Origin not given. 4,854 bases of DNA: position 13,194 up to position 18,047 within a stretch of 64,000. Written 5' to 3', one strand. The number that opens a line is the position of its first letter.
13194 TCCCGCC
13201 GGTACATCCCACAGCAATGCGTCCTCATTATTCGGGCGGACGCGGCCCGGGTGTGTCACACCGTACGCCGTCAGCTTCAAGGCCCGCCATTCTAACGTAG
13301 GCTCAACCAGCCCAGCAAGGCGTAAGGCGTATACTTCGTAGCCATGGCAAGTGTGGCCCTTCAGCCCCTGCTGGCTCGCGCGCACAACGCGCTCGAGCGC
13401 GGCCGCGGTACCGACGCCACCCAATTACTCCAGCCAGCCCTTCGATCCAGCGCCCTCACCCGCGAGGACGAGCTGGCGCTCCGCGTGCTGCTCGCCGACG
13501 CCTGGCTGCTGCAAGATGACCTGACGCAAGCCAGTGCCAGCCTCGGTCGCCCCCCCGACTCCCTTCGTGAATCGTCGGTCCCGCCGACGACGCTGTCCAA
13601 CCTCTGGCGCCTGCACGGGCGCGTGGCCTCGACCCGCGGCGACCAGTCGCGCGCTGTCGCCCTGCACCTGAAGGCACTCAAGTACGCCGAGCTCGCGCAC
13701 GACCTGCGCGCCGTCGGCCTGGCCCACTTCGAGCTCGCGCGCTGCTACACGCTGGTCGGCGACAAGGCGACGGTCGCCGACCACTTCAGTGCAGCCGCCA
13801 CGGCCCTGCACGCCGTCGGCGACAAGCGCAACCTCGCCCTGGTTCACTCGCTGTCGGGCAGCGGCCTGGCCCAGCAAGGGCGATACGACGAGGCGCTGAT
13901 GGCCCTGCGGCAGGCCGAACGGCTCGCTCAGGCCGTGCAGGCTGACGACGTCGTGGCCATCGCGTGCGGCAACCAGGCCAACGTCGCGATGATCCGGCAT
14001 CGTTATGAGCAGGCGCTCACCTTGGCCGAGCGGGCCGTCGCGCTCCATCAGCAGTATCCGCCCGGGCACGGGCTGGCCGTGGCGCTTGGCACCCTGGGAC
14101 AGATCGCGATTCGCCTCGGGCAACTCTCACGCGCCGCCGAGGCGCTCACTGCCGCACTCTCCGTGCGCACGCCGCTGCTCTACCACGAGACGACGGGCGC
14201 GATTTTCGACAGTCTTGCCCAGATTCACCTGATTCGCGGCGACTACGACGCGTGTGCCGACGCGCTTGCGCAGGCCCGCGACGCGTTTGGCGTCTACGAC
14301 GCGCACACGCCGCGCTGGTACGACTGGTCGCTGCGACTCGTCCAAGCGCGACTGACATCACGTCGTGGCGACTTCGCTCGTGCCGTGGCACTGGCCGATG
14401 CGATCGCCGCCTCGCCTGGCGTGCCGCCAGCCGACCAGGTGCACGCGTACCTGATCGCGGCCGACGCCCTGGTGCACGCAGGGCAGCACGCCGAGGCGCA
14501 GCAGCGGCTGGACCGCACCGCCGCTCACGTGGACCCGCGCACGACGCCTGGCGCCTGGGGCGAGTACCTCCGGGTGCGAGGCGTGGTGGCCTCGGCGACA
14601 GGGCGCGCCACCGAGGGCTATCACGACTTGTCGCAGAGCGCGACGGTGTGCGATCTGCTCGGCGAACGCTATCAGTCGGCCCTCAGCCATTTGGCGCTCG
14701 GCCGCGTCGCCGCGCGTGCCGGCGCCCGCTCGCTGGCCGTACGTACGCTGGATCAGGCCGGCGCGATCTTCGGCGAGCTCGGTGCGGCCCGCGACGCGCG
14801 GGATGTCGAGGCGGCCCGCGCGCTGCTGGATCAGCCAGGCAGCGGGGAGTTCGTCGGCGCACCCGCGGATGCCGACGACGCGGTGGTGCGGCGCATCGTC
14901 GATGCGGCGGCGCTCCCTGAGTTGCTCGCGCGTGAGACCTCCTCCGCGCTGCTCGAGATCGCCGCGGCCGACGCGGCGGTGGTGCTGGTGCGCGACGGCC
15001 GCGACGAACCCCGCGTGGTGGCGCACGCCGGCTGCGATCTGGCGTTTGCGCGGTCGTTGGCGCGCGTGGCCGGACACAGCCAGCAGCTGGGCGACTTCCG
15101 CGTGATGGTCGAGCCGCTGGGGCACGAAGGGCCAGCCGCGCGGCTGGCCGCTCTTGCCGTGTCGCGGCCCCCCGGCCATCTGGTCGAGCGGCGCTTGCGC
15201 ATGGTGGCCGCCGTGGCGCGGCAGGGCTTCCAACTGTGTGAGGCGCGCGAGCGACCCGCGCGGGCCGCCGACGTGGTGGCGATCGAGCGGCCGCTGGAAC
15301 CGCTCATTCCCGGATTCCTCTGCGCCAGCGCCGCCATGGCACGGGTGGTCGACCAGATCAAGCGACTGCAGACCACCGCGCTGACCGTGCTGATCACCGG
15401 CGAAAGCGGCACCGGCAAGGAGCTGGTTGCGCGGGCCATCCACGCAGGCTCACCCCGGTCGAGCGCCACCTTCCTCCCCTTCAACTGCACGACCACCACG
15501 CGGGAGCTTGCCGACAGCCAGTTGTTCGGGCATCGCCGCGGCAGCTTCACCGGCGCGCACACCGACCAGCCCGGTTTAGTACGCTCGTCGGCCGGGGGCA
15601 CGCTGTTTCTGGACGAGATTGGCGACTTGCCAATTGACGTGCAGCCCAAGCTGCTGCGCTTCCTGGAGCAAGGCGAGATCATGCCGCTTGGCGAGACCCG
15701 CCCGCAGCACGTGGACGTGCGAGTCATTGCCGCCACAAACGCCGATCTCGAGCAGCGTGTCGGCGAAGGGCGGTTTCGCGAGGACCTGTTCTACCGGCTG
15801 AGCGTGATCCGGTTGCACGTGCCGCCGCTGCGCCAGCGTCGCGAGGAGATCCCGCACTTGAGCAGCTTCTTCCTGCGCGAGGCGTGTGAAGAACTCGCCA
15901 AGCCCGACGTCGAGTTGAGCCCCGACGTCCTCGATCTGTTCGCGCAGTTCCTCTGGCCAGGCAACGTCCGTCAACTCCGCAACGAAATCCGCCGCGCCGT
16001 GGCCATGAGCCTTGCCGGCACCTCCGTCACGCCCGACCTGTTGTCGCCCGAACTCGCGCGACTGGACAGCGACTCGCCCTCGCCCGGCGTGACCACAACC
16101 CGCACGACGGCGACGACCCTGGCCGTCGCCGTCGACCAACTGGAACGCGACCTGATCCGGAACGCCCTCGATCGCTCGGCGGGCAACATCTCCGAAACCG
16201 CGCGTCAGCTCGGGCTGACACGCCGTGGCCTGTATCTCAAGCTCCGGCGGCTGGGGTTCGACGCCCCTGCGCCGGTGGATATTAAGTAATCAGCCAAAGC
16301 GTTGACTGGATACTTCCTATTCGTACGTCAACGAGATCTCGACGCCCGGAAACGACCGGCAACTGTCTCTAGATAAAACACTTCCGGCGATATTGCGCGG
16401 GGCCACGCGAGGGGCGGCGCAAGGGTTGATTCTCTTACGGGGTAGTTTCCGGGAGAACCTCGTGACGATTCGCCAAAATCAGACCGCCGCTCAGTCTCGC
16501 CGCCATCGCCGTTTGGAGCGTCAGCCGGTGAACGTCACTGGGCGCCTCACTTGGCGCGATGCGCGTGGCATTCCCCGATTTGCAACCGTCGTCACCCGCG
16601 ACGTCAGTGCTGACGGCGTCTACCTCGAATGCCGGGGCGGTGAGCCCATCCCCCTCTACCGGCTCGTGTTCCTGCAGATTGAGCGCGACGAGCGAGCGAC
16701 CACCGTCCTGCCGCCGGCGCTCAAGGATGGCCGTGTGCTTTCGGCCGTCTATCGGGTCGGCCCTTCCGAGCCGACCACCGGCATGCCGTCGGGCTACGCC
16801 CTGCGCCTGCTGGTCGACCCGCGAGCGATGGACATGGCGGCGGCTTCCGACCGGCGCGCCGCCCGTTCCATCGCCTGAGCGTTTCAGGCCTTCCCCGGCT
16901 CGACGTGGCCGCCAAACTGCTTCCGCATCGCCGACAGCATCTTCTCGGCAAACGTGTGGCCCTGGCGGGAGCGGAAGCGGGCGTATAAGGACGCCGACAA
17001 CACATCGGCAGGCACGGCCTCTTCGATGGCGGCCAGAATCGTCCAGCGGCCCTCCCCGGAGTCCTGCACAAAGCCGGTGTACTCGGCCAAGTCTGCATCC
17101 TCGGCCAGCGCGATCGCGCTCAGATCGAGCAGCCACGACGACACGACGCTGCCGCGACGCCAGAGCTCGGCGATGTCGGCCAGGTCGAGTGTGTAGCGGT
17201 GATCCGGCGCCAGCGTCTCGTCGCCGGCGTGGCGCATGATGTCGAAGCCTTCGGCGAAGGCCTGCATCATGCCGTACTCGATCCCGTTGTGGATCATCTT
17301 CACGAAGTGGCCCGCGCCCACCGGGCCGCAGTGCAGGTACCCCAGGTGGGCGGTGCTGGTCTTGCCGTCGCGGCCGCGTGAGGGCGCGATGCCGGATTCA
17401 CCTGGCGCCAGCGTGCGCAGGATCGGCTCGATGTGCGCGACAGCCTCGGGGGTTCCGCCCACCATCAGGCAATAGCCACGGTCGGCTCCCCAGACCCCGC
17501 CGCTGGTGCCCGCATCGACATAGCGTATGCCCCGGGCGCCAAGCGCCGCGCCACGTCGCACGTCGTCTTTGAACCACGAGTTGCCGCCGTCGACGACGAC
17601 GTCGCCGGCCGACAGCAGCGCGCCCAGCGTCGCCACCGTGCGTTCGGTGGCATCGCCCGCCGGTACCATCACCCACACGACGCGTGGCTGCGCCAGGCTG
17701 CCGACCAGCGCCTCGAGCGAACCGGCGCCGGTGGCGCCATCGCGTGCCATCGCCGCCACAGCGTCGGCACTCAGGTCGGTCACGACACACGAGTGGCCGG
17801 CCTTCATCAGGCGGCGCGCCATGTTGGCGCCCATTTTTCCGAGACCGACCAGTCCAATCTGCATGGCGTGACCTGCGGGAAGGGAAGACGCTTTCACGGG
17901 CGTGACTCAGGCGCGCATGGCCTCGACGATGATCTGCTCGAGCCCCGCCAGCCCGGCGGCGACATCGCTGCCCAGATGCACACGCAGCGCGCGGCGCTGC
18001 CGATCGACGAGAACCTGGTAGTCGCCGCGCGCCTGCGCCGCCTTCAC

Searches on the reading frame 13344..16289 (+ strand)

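Call 13: search_protein_families(library=pfam, proteins=[window:13344-16289:+], max_evalue=0.001)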
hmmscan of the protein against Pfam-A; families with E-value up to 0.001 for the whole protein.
window:13344-16289:+ (981 aa): 11 families
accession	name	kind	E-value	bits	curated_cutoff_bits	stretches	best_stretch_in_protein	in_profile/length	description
PF00158.32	Sigma54_activat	-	1e-63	214.5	20.2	1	661-824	4-167/168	Sigma-54 interaction domain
PF14532.12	Sigma54_activ_2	-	1.4e-20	74.4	25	1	660-829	2-138/138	Sigma-54 interaction domain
PF25601.1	AAA_lid_14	-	2.8e-18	65.9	27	1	830-910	1-80/87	AAA+ ATPase lid domain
PF02954.25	HTH_8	-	1.9e-13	50.3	22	1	930-969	2-41/42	Bacterial regulatory protein, Fis family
PF13424.12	TPR_12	-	8.3e-13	48.8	30.1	1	209-275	7-75/77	Tetratricopeptide repeat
PF07728.20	AAA_5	-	5.7e-08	33.3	22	1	682-800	2-123/139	AAA domain (dynein-related subfamily)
PF00515.34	TPR_1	-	7.2e-07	29.2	27.8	0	205-237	1-33/34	Tetratricopeptide repeat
PF07719.23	TPR_2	-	1.2e-05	25.4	27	0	247-273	3-29/34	Tetratricopeptide repeat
PF13181.12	TPR_8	-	0.00039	20.8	25.7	0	247-274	3-30/34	Tetratricopeptide repeat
PF07724.20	AAA_2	-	0.0004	20.9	27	1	681-804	5-129/166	AAA domain (Cdc48 subfamily)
PF12895.13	ANAPC3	-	0.0005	20.7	27.2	0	218-271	2-49/82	Anaphase-promoting complex, cyclosome, subunit 3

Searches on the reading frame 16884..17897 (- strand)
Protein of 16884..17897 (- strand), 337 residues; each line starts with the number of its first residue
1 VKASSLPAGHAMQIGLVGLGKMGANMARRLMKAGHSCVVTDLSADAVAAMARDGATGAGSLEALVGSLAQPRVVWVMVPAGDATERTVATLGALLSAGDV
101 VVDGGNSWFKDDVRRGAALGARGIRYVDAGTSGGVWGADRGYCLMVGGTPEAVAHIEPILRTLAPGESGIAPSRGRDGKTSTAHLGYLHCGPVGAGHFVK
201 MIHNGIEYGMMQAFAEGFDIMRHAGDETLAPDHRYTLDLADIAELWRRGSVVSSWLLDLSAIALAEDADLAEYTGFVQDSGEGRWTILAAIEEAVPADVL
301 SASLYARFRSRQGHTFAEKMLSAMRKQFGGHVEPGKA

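Call 13: search_protein_families(library=pfam, proteins=[window:16884-17897:-], max_evalue=0.001)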
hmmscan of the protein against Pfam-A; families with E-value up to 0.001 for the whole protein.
window:16884-17897:- (337 aa): 4 families
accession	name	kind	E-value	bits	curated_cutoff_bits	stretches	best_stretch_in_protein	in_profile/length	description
PF03446.21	NAD_binding_2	-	1.3e-39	136.2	21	1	13-164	1-153/161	NAD binding domain of 6-phosphogluconate dehydrogenase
PF00393.24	6PGD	-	7.4e-20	71.9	27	1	196-313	1-116/290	6-phosphogluconate dehydrogenase, C-terminal domain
PF03807.23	F420_oxidored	-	2.7e-05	25.1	21.6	1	13-103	1-90/94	NADP oxidoreductase coenzyme F420-dependent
PF02826.25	2-Hacid_dh_C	-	9.2e-05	22.3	25.1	1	11-88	36-109/178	D-isomer specific 2-hydroxyacid dehydrogenase, NAD binding domain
